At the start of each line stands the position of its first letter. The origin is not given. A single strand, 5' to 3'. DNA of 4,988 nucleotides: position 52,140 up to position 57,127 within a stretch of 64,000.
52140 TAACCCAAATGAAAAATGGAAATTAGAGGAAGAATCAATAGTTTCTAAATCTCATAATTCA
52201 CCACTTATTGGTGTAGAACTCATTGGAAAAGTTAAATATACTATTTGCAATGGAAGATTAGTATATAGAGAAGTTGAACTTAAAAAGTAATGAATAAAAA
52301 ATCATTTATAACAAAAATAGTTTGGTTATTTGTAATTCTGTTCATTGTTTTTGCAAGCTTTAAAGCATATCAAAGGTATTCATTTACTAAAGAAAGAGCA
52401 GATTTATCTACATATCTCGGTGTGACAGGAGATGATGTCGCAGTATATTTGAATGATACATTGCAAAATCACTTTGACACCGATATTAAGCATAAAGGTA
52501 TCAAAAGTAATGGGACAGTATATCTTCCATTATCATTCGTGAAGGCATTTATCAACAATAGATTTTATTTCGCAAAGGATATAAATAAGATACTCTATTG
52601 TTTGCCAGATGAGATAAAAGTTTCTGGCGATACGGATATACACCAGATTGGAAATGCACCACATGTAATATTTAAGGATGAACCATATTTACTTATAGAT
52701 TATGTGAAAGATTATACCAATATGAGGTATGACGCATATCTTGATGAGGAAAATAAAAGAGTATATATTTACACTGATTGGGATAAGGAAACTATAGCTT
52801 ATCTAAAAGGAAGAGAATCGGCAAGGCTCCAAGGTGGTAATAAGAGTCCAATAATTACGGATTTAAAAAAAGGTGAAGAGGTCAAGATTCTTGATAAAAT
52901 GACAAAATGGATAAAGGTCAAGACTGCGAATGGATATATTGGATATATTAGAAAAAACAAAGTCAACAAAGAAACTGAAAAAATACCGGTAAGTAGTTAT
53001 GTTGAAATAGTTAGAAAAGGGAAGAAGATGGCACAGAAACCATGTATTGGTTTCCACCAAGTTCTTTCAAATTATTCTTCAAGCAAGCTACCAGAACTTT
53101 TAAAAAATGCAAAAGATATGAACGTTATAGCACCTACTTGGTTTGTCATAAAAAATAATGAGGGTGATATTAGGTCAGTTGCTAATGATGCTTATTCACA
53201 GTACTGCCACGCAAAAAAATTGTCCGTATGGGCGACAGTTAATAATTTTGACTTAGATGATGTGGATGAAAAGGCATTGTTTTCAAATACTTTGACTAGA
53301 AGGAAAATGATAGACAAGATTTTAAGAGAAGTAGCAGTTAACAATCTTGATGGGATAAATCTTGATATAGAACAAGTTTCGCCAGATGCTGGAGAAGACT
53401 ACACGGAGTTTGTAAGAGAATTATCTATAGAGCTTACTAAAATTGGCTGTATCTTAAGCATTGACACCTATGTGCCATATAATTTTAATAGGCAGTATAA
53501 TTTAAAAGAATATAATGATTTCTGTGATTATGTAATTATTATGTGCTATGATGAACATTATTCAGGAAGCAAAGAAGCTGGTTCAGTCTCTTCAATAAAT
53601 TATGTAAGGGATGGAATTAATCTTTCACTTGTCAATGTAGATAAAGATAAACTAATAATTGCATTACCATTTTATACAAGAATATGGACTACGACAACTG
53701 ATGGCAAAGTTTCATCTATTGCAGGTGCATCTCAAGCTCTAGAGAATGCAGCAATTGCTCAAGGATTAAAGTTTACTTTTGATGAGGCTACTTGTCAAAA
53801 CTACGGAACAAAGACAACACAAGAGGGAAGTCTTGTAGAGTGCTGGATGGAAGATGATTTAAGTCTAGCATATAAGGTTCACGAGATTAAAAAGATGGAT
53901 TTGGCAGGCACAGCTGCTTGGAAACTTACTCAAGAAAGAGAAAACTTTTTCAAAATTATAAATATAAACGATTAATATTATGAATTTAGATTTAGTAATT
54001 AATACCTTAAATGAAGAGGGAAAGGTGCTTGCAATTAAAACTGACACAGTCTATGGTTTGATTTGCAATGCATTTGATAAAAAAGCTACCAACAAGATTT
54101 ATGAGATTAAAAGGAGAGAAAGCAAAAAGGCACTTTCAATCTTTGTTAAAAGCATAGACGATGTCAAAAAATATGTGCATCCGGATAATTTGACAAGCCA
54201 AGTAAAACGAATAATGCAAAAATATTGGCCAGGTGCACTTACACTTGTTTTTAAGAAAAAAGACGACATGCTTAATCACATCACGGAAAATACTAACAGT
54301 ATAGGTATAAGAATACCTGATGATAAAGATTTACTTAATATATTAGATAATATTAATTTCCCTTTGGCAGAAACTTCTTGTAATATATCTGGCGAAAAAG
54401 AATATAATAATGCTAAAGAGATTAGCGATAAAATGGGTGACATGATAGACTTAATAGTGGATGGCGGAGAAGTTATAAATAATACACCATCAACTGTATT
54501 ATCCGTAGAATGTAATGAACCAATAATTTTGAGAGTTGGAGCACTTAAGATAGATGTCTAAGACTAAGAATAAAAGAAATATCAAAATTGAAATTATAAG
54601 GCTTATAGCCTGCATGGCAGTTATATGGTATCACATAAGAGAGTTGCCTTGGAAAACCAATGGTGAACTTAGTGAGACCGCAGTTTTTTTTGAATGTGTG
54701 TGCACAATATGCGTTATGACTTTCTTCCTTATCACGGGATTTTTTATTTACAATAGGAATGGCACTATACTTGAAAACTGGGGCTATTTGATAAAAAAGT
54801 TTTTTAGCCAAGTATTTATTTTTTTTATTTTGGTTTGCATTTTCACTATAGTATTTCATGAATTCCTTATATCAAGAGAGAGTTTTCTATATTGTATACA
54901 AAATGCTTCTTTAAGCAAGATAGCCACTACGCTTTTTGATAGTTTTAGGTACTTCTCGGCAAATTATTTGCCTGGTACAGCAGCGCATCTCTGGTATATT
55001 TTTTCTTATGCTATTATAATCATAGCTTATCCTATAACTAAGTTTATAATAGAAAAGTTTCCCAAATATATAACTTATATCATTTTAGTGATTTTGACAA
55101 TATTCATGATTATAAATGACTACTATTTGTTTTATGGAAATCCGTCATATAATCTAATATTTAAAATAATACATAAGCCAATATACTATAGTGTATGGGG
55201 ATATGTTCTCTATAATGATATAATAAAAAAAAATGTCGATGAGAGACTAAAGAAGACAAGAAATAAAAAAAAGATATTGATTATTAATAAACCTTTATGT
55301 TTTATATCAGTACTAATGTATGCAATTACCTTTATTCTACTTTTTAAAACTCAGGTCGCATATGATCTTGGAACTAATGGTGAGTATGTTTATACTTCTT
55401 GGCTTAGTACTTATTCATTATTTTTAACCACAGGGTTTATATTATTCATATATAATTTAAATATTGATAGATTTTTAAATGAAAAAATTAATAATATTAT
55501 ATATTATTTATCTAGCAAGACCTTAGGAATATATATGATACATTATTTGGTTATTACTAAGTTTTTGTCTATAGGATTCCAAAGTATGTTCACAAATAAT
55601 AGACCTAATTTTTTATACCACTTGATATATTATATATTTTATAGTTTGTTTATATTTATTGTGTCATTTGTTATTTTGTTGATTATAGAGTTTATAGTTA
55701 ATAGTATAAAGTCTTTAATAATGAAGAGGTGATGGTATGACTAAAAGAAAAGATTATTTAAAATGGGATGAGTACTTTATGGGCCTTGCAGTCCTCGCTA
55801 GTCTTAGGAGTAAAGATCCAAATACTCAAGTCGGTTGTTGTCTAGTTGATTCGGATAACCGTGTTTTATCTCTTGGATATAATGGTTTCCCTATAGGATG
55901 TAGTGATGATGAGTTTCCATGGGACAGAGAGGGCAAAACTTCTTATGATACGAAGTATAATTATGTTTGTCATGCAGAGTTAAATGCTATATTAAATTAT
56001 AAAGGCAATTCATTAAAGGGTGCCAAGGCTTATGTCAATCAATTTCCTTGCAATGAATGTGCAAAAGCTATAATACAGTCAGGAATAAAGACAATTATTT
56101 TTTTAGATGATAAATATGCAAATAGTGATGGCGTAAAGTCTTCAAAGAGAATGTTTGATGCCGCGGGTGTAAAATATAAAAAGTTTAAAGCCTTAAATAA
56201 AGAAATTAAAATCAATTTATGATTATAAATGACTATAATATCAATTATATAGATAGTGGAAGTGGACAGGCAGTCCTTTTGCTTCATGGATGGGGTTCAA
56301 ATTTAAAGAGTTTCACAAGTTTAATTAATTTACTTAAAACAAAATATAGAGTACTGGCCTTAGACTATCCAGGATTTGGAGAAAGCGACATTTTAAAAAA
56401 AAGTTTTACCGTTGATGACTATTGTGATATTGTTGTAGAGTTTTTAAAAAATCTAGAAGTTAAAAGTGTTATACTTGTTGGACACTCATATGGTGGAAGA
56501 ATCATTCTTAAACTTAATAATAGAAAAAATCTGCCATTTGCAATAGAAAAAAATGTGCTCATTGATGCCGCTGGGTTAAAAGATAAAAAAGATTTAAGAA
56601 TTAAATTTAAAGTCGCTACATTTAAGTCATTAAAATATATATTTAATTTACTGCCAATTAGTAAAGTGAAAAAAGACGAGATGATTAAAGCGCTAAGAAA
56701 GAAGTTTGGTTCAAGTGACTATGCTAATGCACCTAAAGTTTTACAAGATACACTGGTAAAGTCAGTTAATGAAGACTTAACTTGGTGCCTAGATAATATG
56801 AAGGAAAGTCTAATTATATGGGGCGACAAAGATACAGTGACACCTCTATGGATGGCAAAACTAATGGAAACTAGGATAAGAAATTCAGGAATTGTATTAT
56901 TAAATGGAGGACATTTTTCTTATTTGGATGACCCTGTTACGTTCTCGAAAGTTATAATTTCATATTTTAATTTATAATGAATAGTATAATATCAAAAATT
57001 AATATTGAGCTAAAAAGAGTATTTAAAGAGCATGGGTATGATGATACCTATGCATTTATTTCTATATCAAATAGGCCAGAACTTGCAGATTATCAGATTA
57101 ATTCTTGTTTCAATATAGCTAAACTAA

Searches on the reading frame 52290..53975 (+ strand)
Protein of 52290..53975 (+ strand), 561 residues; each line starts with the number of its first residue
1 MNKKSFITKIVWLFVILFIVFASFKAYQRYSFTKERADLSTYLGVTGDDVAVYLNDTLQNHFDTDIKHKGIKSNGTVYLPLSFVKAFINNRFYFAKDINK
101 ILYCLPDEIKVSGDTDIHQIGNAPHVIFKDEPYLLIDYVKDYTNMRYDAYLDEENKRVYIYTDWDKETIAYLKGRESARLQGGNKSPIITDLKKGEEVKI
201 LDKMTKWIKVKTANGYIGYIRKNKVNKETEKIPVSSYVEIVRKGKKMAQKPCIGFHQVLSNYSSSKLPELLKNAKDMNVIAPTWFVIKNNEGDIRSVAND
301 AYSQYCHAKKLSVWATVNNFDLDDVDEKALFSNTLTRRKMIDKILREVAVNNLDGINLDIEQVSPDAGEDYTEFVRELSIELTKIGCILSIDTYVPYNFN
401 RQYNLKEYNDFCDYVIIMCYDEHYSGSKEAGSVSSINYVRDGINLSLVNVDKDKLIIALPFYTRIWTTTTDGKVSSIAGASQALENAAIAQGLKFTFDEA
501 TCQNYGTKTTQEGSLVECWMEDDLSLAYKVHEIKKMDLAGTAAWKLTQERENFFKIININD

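Call 99: search_protein_families(library=pfam, proteins=[window:52290-53975:+], max_evalue=1e-8)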
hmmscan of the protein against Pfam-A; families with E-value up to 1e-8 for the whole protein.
window:52290-53975:+ (561 aa): 2 families
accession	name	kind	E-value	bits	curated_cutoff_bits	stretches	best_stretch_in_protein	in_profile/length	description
PF00704.34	Glyco_hydro_18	-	2.7e-23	83.6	29.6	1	331-548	84-316/317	Glycosyl hydrolases family 18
PF08239.17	SH3_3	-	3.1e-09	37.3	27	1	183-221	10-49/54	Bacterial SH3 domain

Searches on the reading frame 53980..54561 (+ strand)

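Call 99: search_protein_families(library=pfam, proteins=[window:53980-54561:+], max_evalue=1e-8)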
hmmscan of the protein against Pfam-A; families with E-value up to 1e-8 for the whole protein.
window:53980-54561:+ (193 aa): 1 family
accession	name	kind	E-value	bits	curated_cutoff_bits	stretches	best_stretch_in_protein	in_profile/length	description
PF01300.24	Sua5_yciO_yrdC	-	5.3e-54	182.8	25.1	1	12-187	4-178/178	Telomere recombination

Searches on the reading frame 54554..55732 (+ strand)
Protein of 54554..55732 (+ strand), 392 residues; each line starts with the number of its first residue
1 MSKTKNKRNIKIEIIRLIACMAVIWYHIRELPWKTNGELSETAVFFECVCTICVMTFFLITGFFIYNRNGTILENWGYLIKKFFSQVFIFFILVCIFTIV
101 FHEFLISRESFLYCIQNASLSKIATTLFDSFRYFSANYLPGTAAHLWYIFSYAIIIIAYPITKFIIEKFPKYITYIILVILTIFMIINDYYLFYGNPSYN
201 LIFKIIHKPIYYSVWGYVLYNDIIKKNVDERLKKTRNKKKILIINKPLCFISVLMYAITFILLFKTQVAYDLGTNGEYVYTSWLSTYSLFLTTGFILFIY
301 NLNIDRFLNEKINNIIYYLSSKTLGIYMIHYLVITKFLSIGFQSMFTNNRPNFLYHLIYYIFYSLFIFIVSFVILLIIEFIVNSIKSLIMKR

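Call 99: search_protein_families(library=pfam, proteins=[window:54554-55732:+], max_evalue=1e-8)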
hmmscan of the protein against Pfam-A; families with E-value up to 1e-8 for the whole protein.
window:54554-55732:+ (392 aa): 1 family
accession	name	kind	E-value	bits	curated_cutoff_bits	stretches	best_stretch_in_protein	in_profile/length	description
PF01757.29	Acyl_transf_3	-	1.4e-22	80.6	31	1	10-375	2-325/326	Acyltransferase domain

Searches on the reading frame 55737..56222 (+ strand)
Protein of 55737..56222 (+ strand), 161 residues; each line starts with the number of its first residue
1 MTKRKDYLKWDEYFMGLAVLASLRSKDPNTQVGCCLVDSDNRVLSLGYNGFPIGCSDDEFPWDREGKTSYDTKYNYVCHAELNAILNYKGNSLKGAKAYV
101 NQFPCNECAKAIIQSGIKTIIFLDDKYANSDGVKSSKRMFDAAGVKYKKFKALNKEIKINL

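Call 99: search_protein_families(library=pfam, proteins=[window:55737-56222:+], max_evalue=1e-8)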
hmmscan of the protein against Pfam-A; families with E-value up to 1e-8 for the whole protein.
window:55737-56222:+ (161 aa): 2 families
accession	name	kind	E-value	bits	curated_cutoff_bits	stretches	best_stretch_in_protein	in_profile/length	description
PF00383.29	dCMP_cyt_deam_1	-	3.4e-25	88.3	25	1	9-123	2-101/102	Cytidine and deoxycytidylate deaminase zinc-binding region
PF14437.12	MafB19-deam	-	1.5e-12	48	27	1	10-125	3-102/142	MafB19-like deaminase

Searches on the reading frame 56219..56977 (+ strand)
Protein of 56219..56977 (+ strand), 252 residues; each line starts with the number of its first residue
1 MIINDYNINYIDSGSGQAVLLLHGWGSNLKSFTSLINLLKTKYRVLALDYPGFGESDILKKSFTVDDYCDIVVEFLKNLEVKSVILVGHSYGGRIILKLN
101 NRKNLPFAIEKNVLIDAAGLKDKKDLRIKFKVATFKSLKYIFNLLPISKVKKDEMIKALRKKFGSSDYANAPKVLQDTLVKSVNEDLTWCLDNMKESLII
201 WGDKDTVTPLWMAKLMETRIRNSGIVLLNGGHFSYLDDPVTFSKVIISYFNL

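Call 99: search_protein_families(library=pfam, proteins=[window:56219-56977:+], max_evalue=1e-8)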
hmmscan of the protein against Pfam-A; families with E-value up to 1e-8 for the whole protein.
window:56219-56977:+ (252 aa): 3 families
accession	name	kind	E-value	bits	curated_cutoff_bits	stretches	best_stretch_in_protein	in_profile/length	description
PF00561.26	Abhydrolase_1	-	1.1e-25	91.2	25.8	1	18-99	2-86/245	alpha/beta hydrolase fold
PF12697.13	Abhydrolase_6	-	4.1e-21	77.1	26.3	1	19-242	1-214/217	Alpha/beta hydrolase family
PF12146.15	Hydrolase_4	-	2.6e-10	40.4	27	1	17-209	5-206/239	Serine aminopeptidase, S33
